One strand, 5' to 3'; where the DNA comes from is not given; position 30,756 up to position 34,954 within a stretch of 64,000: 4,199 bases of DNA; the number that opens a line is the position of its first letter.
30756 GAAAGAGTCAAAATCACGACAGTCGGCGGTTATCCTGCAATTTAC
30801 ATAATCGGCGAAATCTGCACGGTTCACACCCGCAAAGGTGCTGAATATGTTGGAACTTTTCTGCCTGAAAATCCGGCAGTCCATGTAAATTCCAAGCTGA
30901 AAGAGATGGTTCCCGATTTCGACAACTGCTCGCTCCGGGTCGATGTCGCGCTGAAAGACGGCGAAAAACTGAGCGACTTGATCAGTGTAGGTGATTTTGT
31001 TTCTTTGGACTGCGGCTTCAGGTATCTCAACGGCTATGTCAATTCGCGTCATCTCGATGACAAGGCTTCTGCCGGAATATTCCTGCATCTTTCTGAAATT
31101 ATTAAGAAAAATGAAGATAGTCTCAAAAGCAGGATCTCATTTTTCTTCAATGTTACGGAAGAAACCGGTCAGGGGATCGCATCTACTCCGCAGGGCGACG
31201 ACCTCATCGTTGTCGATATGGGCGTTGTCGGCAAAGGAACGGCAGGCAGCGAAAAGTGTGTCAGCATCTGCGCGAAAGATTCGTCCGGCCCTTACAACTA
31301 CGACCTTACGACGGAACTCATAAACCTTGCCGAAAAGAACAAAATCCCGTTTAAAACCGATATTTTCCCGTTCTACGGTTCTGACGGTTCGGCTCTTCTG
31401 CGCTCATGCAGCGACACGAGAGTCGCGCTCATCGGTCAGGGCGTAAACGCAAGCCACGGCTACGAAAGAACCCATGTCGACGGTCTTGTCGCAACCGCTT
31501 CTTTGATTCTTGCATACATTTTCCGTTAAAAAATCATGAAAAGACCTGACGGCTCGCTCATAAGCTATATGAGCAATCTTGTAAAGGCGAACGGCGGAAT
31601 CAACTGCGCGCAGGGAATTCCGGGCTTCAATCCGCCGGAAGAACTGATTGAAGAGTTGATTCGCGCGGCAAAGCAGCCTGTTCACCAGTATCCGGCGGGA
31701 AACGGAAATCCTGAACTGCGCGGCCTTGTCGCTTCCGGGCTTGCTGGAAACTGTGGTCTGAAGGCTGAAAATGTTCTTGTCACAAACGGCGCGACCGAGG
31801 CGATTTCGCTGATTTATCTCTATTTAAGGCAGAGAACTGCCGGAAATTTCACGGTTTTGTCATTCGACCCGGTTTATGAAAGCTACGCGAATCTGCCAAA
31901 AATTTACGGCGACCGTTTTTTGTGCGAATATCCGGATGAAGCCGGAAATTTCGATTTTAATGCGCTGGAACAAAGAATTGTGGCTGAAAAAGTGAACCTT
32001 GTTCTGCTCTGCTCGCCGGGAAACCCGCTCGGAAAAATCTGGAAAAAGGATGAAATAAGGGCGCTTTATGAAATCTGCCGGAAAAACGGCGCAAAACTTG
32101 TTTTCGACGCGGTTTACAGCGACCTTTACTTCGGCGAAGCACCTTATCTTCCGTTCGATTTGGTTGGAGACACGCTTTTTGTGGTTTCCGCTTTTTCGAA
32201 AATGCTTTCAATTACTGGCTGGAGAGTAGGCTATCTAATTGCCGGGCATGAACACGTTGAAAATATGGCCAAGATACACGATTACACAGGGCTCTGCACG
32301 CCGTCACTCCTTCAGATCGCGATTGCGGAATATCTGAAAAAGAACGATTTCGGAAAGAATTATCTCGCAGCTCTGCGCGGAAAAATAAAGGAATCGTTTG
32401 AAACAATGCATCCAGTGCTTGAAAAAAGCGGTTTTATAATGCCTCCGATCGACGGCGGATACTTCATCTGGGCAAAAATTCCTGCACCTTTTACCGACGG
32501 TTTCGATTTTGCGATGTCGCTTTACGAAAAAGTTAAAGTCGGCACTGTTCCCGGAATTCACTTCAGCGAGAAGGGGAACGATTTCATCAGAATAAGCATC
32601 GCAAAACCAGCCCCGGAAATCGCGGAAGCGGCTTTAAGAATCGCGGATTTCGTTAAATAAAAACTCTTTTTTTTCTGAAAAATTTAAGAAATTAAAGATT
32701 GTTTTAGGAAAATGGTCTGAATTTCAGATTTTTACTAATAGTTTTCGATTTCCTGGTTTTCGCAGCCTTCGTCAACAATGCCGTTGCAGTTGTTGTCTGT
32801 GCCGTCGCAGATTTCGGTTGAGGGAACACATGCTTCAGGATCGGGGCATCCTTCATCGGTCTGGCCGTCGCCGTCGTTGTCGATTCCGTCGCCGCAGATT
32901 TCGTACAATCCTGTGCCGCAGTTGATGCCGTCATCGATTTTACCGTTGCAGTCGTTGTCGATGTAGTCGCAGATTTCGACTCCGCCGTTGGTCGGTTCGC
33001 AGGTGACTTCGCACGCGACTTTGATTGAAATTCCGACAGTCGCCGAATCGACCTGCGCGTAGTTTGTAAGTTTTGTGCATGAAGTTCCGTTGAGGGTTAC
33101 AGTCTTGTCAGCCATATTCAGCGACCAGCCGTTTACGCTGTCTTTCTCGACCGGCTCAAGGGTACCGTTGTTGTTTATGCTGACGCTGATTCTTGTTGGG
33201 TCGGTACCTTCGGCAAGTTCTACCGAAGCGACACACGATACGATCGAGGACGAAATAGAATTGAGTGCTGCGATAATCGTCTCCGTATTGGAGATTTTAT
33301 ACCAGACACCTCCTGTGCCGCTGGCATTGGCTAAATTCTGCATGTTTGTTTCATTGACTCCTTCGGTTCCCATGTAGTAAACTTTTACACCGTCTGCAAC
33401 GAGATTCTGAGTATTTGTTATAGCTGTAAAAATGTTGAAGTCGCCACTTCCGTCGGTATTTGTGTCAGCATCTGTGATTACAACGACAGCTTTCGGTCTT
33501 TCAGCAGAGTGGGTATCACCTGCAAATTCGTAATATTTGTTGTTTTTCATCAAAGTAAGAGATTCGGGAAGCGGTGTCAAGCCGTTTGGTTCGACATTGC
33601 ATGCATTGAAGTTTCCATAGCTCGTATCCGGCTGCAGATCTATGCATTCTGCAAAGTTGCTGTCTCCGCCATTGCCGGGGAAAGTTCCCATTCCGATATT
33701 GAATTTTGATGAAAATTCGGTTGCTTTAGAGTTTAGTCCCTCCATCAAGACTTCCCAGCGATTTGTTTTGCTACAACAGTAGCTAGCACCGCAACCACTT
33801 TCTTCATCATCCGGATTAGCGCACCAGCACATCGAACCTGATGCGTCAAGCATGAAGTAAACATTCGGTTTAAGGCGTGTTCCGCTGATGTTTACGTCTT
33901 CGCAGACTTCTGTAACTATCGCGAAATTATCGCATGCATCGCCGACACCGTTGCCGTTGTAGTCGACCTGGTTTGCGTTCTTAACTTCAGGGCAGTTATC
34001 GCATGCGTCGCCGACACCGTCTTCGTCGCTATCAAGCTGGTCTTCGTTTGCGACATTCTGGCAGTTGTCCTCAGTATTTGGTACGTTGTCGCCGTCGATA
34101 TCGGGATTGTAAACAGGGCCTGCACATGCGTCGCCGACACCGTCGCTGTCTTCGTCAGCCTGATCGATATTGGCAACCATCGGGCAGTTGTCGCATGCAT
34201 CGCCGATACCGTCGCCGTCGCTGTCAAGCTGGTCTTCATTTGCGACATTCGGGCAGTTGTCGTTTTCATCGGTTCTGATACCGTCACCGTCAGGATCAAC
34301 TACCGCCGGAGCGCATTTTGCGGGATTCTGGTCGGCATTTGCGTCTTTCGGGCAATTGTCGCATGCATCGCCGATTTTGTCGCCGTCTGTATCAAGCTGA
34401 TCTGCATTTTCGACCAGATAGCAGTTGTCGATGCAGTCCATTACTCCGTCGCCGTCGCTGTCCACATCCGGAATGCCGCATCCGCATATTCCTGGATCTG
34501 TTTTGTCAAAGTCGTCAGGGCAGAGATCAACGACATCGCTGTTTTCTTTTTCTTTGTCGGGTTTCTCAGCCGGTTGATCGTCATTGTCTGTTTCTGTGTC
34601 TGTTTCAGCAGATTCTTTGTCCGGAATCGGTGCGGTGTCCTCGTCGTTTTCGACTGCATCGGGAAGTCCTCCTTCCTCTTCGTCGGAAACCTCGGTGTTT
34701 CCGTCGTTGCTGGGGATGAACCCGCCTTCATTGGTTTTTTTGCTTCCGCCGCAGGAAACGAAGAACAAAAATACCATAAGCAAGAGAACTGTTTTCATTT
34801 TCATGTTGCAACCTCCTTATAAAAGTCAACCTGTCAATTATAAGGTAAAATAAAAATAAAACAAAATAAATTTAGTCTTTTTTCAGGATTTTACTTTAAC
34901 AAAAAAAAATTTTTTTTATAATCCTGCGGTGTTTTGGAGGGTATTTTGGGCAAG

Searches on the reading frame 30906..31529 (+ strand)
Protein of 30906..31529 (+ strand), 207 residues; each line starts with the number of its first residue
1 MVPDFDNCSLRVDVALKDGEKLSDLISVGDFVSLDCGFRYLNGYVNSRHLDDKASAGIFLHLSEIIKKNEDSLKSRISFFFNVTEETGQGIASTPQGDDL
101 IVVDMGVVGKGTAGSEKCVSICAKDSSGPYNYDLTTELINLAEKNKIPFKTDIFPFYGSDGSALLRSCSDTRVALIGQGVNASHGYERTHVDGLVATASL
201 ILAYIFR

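Call 64: search_protein_families(library=pfam, proteins=[window:30906-31529:+], max_evalue=0.0001)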
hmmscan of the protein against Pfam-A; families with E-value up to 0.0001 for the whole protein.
window:30906-31529:+ (207 aa): 1 family
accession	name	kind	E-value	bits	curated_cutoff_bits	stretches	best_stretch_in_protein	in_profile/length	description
PF05343.19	Peptidase_M42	-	7.6e-38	130.7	23.2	1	7-200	88-292/292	M42 glutamyl aminopeptidase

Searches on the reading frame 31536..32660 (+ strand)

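Call 64: search_protein_families(library=pfam, proteins=[window:31536-32660:+], max_evalue=0.0001)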
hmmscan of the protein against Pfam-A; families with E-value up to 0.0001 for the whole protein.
window:31536-32660:+ (374 aa): 3 families
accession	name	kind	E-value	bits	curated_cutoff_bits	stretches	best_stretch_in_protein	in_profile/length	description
PF00155.27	Aminotran_1_2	-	9.2e-50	170.3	19.7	1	22-368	4-360/361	Aminotransferase class I and II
PF01212.27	Beta_elim_lyase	-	1.8e-05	24.7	27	1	133-192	103-169/288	Beta-eliminating lyase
PF00266.25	Aminotran_5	-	6.8e-05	22.4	21.5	0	77-193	61-177/371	Aminotransferase class-V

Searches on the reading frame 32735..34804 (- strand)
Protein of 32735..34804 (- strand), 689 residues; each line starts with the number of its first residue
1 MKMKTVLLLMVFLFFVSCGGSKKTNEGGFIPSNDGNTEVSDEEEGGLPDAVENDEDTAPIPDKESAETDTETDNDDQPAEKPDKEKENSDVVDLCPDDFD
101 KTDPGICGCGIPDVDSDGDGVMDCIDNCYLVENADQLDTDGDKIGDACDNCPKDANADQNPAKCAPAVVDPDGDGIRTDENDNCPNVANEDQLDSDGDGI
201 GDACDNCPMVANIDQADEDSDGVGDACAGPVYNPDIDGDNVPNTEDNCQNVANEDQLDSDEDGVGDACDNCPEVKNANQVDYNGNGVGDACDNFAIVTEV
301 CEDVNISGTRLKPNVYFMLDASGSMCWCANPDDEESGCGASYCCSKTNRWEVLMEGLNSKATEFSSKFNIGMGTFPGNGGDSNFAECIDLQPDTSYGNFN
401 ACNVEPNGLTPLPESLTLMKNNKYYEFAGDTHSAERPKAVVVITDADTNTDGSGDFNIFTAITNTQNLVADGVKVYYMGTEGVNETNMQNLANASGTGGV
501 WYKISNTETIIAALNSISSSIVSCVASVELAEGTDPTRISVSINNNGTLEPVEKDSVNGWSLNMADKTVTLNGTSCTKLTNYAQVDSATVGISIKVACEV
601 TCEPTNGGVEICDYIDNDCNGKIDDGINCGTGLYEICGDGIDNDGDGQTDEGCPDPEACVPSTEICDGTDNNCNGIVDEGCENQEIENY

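Call 64: search_protein_families(library=pfam, proteins=[window:32735-34804:-], max_evalue=0.0001)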
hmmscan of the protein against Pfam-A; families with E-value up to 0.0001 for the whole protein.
window:32735-34804:- (689 aa): 2 families
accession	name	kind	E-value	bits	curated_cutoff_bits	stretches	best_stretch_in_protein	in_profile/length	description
PF02412.23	TSP_3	-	1.5e-21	76.2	25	2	217-256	2-36/36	Thrombospondin type 3 repeat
PF11617.13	Cu-binding_MopE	-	6.8e-08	33.1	27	1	663-679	14-30/30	Putative metal-binding motif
